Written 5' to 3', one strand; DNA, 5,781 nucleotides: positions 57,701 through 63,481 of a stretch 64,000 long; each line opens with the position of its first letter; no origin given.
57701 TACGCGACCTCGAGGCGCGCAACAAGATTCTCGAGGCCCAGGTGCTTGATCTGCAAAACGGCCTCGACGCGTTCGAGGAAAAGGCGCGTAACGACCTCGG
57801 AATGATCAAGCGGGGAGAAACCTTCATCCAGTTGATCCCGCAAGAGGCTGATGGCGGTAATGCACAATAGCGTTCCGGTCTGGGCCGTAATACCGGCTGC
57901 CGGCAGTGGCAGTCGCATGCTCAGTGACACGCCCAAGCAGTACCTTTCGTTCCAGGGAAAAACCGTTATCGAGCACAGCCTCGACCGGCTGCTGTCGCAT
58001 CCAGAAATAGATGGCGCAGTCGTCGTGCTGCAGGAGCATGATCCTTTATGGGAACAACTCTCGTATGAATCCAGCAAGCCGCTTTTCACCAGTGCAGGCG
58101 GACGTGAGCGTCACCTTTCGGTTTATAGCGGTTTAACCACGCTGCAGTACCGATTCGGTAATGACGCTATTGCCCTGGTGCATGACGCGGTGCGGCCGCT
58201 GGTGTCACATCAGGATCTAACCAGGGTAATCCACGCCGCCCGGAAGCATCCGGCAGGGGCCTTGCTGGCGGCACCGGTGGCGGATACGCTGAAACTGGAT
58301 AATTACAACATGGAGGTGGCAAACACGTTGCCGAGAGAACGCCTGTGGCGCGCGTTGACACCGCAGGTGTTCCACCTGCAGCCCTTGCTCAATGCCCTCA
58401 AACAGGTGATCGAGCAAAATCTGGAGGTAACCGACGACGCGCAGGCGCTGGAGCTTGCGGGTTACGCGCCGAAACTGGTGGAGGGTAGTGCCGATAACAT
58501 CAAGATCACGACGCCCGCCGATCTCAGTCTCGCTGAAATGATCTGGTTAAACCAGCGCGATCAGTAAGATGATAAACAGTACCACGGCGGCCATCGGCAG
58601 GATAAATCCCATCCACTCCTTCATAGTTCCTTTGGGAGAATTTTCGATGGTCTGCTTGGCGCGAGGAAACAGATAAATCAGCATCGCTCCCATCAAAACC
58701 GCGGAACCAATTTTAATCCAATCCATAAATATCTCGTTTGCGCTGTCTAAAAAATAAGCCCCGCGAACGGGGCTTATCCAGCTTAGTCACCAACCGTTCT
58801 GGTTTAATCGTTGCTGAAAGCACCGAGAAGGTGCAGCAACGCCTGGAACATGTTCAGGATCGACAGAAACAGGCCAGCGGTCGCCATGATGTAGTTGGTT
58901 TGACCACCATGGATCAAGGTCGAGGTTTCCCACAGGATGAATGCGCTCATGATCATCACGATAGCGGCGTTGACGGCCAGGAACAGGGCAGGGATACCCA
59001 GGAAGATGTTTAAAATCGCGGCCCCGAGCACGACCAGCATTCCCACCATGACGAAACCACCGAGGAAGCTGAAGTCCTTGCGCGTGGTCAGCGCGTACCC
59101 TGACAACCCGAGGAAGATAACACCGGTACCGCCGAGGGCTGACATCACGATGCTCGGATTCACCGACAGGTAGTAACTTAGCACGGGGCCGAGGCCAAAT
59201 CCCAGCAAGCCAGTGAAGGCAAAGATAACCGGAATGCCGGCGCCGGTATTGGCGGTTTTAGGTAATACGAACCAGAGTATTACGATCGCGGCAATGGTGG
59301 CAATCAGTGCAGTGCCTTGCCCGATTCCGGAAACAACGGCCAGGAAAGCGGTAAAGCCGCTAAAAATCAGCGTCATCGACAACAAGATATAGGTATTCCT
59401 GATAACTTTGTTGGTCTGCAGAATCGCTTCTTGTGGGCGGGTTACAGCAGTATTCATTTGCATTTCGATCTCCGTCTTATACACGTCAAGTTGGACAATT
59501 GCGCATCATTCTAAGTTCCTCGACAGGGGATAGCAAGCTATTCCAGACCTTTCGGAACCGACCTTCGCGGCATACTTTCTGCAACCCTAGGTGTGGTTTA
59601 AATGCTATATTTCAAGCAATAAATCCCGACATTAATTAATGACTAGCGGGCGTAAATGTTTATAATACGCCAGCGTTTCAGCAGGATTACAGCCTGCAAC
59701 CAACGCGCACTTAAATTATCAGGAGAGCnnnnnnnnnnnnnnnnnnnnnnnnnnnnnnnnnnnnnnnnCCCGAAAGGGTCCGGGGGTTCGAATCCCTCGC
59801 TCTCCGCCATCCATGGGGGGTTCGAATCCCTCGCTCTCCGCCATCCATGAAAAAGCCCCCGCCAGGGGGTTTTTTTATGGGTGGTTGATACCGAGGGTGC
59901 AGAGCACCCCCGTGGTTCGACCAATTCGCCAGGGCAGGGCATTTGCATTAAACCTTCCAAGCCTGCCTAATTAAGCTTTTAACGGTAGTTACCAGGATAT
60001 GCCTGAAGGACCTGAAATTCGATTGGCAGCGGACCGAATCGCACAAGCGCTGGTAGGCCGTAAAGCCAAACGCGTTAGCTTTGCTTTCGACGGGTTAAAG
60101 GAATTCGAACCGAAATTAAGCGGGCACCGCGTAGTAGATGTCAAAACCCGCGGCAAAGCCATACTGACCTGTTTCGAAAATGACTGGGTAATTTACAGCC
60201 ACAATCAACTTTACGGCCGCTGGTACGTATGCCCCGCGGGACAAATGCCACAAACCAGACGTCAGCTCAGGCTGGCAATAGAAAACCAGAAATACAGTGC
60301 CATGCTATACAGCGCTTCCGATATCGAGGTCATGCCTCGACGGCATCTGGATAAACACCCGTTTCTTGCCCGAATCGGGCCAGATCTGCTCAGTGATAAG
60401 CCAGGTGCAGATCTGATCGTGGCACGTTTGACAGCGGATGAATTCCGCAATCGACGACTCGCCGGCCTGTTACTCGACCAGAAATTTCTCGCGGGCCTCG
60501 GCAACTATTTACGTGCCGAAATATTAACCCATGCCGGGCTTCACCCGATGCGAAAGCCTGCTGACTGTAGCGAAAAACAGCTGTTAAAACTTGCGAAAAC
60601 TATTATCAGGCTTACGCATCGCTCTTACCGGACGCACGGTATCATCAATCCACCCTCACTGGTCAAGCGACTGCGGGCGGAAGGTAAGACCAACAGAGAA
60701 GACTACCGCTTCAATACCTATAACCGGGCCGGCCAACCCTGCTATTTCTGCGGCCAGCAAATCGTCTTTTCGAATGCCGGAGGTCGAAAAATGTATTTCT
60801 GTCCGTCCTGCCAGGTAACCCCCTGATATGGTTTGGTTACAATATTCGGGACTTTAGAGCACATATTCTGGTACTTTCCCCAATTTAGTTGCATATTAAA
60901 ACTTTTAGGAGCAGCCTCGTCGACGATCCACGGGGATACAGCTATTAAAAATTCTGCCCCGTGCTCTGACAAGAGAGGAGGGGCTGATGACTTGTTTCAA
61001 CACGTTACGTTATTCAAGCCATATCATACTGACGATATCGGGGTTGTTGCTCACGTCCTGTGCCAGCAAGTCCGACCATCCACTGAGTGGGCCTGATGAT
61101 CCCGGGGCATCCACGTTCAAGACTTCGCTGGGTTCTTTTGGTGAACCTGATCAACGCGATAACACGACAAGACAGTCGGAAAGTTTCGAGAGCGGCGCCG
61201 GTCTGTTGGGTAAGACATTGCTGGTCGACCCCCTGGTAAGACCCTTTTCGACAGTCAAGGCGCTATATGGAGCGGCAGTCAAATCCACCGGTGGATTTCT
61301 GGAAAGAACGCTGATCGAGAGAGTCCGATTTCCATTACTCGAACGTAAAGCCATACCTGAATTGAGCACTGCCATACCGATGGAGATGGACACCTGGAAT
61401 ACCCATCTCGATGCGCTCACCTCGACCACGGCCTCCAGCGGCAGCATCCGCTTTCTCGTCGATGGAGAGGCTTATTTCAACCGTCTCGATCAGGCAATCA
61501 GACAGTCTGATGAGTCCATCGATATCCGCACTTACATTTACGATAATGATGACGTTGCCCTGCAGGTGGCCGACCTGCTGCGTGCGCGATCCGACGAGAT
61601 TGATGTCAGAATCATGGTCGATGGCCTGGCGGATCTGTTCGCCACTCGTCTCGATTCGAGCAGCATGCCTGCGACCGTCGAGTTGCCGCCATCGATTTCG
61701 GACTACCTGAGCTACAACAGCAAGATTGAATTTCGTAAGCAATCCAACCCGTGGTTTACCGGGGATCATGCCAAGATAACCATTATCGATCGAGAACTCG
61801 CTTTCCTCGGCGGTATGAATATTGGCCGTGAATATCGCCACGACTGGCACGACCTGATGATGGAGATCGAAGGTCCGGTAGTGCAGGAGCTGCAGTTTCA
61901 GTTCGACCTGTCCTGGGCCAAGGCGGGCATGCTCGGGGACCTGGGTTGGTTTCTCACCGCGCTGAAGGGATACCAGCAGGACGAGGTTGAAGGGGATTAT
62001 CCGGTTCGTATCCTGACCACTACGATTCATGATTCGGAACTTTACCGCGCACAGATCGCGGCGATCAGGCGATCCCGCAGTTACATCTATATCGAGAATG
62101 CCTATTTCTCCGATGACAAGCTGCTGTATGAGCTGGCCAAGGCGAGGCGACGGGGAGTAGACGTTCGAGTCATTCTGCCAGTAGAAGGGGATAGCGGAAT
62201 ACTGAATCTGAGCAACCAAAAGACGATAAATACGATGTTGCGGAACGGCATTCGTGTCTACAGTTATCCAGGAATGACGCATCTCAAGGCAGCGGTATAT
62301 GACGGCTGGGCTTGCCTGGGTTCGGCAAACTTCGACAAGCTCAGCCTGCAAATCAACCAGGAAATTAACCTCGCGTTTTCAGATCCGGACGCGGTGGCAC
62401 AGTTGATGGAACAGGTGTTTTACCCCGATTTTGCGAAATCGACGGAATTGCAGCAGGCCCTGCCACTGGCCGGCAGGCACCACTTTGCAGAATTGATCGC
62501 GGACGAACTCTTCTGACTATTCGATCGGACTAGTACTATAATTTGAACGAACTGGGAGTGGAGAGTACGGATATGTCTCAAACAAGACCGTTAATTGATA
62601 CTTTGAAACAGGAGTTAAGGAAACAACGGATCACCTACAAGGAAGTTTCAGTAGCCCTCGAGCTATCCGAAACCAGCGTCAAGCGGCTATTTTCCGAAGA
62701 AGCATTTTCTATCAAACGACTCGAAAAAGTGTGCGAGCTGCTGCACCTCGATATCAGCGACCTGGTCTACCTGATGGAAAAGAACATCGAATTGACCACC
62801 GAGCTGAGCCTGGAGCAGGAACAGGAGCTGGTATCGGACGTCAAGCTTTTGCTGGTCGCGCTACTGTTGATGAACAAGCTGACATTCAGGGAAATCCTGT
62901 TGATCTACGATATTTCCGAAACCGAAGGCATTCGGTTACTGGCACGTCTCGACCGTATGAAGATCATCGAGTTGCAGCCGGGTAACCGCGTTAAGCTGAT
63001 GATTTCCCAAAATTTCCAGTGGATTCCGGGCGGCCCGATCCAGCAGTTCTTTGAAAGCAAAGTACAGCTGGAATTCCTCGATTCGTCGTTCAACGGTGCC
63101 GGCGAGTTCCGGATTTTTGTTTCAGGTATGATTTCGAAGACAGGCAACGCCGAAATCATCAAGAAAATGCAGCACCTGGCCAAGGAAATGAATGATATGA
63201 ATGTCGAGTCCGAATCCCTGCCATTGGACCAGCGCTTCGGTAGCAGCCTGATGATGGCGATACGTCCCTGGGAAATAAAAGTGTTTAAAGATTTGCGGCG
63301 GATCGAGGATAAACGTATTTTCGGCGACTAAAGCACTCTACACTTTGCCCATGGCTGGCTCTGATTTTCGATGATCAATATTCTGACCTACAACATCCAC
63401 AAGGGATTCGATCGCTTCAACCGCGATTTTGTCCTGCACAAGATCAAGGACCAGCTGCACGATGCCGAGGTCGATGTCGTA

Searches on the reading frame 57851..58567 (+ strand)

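Call 57: search_protein_families(library=pfam, proteins=[window:57851-58567:+], max_evalue=0.00001)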
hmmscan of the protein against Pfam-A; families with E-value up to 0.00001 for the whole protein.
window:57851-58567:+ (238 aa): 2 families
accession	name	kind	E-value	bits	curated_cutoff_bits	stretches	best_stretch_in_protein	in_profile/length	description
PF01128.25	IspD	-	2.1e-65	221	27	1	10-231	1-218/221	2-C-methyl-D-erythritol 4-phosphate cytidylyltransferase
PF12804.13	NTP_transf_3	-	2.6e-10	41.2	27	1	12-141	1-122/160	MobA-like NTP transferase domain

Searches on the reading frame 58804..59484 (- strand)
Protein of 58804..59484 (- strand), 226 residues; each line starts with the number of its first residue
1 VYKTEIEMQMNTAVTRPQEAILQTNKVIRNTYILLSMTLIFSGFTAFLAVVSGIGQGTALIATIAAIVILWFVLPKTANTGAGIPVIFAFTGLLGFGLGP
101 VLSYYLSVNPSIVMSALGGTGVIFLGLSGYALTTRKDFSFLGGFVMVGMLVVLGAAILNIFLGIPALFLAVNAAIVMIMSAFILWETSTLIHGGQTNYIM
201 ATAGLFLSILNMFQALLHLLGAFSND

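Call 58: search_protein_families(library=pfam, proteins=[window:58804-59484:-], max_evalue=0.00001)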
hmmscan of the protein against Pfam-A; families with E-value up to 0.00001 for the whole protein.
window:58804-59484:- (226 aa): 1 family
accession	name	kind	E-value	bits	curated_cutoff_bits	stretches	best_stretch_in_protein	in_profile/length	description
PF01027.25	Bax1-I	-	9.3e-42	143.6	34.1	1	25-220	1-207/207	Inhibitor of apoptosis-promoting Bax1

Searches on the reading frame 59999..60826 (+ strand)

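Call 58: search_protein_families(library=pfam, proteins=[window:59999-60826:+], max_evalue=0.00001)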
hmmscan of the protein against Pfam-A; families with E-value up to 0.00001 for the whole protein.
window:59999-60826:+ (275 aa): 2 families
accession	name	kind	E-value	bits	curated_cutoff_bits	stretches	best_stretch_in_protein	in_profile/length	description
PF01149.29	Fapy_DNA_glyco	-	2.2e-12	48.1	25.5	1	1-97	1-103/117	Formamidopyrimidine-DNA glycosylase N-terminal domain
PF06831.19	H2TH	-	2.1e-10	40.9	34.7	1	126-211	1-83/93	Formamidopyrimidine-DNA glycosylase H2TH domain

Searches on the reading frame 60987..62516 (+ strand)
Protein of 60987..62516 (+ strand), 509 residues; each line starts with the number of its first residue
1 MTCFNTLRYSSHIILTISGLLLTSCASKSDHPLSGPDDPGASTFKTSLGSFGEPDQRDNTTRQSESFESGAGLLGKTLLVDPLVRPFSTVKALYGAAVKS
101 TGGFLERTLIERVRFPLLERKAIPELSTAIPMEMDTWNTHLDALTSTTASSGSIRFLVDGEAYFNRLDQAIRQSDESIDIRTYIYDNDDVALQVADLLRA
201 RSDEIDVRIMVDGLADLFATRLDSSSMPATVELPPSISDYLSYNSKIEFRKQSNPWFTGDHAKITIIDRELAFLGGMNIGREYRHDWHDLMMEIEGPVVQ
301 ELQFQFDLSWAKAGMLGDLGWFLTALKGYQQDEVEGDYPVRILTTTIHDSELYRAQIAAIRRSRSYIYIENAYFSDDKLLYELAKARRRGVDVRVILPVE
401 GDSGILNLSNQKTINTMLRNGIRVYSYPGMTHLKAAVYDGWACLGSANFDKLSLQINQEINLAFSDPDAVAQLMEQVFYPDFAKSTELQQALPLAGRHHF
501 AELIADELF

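Call 58: search_protein_families(library=pfam, proteins=[window:60987-62516:+], max_evalue=0.00001)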
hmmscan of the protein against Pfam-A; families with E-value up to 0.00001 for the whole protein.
window:60987-62516:+ (509 aa): 2 families
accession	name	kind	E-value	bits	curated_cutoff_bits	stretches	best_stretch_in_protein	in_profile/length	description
PF13091.12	PLDc_2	-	3.7e-38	130.8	27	2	357-475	2-126/132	PLD-like domain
PF00614.28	PLDc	-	3.2e-07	30.5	21.9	0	261-283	6-28/28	Phospholipase D Active site motif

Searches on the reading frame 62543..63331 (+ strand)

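Call 58: search_protein_families(library=pfam, proteins=[window:62543-63331:+], max_evalue=0.00001)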
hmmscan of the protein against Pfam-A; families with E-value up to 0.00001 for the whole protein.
window:62543-63331:+ (262 aa): 1 family
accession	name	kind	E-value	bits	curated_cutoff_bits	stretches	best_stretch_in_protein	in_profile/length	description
PF13443.12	HTH_26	-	9.1e-08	32.7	22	1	21-77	2-60/63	Cro/C1-type HTH DNA-binding domain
